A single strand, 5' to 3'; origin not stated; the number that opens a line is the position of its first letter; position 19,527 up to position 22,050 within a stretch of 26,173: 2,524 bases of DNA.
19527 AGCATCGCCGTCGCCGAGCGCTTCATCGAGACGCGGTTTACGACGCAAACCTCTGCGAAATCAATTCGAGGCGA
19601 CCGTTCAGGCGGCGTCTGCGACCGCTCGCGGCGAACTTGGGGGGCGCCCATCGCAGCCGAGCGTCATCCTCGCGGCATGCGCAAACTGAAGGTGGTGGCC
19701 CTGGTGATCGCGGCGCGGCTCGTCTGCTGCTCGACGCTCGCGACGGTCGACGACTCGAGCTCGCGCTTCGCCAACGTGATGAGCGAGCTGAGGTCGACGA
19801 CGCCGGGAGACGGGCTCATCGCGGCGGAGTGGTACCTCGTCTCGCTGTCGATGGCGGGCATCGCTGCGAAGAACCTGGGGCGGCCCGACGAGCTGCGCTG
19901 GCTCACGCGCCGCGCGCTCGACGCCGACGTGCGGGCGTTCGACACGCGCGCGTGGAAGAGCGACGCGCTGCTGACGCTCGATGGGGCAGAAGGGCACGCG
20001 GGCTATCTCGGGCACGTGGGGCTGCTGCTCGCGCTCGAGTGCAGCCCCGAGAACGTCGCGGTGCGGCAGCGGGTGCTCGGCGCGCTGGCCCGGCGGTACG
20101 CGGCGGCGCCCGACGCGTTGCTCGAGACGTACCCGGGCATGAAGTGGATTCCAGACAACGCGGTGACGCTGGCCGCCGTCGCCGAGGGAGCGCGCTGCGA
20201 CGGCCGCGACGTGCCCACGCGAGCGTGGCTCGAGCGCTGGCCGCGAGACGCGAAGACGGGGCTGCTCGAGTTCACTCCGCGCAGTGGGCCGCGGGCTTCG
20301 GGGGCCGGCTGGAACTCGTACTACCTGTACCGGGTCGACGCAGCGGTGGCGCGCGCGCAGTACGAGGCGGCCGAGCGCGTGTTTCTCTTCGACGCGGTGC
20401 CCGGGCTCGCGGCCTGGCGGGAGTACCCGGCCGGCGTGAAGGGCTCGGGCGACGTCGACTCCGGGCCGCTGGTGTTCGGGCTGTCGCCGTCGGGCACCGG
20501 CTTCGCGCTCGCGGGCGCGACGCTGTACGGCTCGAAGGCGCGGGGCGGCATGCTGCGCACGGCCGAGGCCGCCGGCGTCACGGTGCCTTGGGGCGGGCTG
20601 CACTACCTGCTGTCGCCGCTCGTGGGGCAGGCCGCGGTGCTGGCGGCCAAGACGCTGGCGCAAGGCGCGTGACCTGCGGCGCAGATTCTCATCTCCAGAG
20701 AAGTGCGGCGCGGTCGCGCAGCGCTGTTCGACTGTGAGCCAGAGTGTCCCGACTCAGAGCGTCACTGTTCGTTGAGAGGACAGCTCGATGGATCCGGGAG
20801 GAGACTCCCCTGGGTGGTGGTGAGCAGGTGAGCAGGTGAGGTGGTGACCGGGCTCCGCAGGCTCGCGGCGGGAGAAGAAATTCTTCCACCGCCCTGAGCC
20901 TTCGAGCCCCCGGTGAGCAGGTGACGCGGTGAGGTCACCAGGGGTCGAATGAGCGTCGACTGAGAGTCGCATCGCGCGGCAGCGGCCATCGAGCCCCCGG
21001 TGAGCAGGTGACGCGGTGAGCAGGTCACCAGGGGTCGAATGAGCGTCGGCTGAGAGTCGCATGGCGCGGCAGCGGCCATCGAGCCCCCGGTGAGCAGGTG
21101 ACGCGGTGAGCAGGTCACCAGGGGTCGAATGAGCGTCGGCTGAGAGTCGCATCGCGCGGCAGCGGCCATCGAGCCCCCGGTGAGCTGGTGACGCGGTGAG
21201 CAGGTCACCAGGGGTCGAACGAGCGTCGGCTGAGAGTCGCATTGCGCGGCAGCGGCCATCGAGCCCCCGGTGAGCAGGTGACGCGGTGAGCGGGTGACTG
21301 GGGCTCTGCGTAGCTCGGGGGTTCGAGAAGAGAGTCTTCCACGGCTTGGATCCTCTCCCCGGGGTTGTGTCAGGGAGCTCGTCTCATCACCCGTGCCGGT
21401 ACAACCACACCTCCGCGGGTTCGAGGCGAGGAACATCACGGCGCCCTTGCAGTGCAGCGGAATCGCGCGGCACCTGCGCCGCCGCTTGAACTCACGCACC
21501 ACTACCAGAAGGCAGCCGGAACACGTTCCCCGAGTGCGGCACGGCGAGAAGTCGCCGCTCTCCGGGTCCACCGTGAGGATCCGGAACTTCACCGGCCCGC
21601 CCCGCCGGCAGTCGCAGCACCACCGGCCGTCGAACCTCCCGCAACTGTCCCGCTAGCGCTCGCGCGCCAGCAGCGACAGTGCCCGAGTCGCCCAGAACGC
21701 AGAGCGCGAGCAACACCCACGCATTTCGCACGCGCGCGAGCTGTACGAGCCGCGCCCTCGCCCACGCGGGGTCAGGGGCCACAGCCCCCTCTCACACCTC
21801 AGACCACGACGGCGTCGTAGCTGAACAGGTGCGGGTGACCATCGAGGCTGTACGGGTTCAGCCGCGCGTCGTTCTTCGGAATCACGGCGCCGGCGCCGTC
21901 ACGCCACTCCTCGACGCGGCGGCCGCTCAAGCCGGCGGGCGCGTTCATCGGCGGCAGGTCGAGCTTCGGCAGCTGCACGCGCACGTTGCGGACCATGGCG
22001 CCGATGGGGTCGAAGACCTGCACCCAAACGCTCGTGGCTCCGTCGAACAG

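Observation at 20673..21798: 1.1 kb gene-free island carrying a 90-bp tandem array with internal dyad symmetry, bracketed by GAAGA-N-TCTTC palindromes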

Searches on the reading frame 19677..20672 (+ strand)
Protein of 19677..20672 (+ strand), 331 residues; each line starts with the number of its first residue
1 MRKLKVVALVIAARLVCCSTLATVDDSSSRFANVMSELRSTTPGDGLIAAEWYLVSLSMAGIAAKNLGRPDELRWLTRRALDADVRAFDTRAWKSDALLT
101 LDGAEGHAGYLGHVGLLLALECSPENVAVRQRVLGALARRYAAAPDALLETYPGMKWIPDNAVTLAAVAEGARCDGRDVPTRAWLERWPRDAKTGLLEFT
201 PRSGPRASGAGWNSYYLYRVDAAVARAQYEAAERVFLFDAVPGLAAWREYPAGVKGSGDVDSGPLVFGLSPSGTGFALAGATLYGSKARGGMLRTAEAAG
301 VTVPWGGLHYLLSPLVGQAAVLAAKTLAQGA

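Call 81: search_protein_families(library=pfam, proteins=[window:19677-20672:+], max_evalue=0.001)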
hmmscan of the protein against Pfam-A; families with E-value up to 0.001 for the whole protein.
window:19677-20672:+ (331 aa): 0 families
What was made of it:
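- None of these loci has that context (call 81).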

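Call 85: find_encoding_contigs(protein=window:19677-20672:+, flank=10000, max_places=10)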
Protein window:19677-20672:+ (331 aa): no gene with exactly this product is on record in the collection.

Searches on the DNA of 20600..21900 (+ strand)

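Call 5: search_rna_families(source=window, start=20600, end=21900, threshold=evalue, max_evalue=10, show_alignments=3)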
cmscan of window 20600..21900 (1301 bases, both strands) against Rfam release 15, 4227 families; matches with E-value up to 10: 1.
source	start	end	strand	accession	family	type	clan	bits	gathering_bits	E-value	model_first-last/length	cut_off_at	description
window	20773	20826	+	RF02216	ZNFX1-AS1_2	Gene; lncRNA;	-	11.5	45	7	1-93/93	no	ZNFX1 antisense RNA 1 conserved region 2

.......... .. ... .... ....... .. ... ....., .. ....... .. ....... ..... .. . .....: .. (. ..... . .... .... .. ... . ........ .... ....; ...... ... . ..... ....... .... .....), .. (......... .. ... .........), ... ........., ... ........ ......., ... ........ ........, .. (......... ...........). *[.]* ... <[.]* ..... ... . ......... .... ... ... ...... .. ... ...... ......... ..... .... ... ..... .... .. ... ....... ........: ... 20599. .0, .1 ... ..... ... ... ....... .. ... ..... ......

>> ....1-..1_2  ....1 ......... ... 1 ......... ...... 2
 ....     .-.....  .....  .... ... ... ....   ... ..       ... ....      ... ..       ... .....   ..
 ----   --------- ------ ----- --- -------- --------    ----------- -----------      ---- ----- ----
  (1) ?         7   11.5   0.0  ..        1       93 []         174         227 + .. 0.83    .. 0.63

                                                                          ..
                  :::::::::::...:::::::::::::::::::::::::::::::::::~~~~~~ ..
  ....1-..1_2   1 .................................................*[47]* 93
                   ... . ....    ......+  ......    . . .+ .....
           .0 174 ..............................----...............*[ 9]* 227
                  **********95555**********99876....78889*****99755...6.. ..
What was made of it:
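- On Any Rfam RNA family: Only one chance hit in the island at E = 7 (call 5).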

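Call 73: search_dna_similar(query=window:20790-21360:+, collection=plasmids, mode=distant, max_rows=10)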
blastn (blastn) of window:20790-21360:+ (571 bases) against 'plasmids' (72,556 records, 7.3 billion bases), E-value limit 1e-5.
No match.

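Call 74: search_dna_similar(query=window:20790-21360:+, collection=phages, mode=distant, max_rows=10)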
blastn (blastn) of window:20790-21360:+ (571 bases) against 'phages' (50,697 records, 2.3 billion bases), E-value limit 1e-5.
No match.
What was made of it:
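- On Iteron / centromere (parS-like) array: No plasmid or phage match (calls 73, 74).
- Tried and rejected: Plasmid or phage origin: no match (calls 73, 74).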

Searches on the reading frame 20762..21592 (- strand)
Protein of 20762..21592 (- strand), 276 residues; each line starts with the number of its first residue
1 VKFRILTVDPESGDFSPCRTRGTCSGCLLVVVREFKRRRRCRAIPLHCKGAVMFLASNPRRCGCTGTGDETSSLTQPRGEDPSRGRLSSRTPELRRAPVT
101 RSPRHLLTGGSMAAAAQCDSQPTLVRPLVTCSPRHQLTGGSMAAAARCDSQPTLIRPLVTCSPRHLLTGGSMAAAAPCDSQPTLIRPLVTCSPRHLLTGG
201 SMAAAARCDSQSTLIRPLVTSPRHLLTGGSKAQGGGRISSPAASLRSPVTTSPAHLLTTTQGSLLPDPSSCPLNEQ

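Call 11: search_protein_families(library=pfam, proteins=[window:20762-21592:-], max_evalue=0.01)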
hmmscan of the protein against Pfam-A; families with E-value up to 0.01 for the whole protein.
window:20762-21592:- (276 aa): 0 families

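Call 46: find_homologous_proteins(query=window:20762-21592:-, max_evalue=0.01)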
Query window:20762-21592:- (276 aa): 1 proteins with E <= 0.01 among 3420 candidates.
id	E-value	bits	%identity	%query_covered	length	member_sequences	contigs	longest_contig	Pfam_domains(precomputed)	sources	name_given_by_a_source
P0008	1.8e-169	580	100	97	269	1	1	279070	-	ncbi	-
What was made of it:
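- ORF P0008 matches only itself among 5.8 billion proteins (call 46). The ORF is present as a called protein in the protein database (call 46).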

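Call 47: find_encoding_contigs(protein=P0008, flank=10000, max_places=3)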
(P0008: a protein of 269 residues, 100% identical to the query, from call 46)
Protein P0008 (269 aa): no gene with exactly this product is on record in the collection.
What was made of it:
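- Tried and rejected: Exact look-ups of P0008 and of the upstream protein found nothing (calls 47, 85).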

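Call 71: search_protein_representatives(protein=window:20762-21592:-)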
Query: 276 residues. Proteins with E-value up to 0.001 (for the whole library): 3; up to 1e-10: 3; up to 1e-30: 2. The best 3 are listed.
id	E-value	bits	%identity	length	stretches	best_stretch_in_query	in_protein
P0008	5.6e-170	580.2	100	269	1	8-276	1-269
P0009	5.3e-35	137.6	35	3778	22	148-214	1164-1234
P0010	2.0e-14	70.1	35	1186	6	102-213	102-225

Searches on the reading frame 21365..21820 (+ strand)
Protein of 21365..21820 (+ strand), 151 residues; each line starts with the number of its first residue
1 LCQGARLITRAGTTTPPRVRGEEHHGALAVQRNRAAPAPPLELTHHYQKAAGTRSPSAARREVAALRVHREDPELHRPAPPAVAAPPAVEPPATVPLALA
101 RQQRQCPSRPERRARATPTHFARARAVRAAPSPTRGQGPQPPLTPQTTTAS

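Call 11: search_protein_families(library=pfam, proteins=[window:21365-21820:+], max_evalue=0.01)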
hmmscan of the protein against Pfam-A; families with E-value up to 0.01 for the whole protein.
window:21365-21820:+ (151 aa): 0 families

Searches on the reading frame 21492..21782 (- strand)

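Call 11: search_protein_families(library=pfam, proteins=[window:21492-21782:-], max_evalue=0.01)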
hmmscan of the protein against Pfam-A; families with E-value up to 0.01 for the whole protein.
window:21492-21782:- (96 aa): 1 family
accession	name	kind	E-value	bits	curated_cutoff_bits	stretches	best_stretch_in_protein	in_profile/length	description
PF20437.3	LonC_helical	-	0.0013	19.1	24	0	51-63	12-24/34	Lon-like LonC helical domain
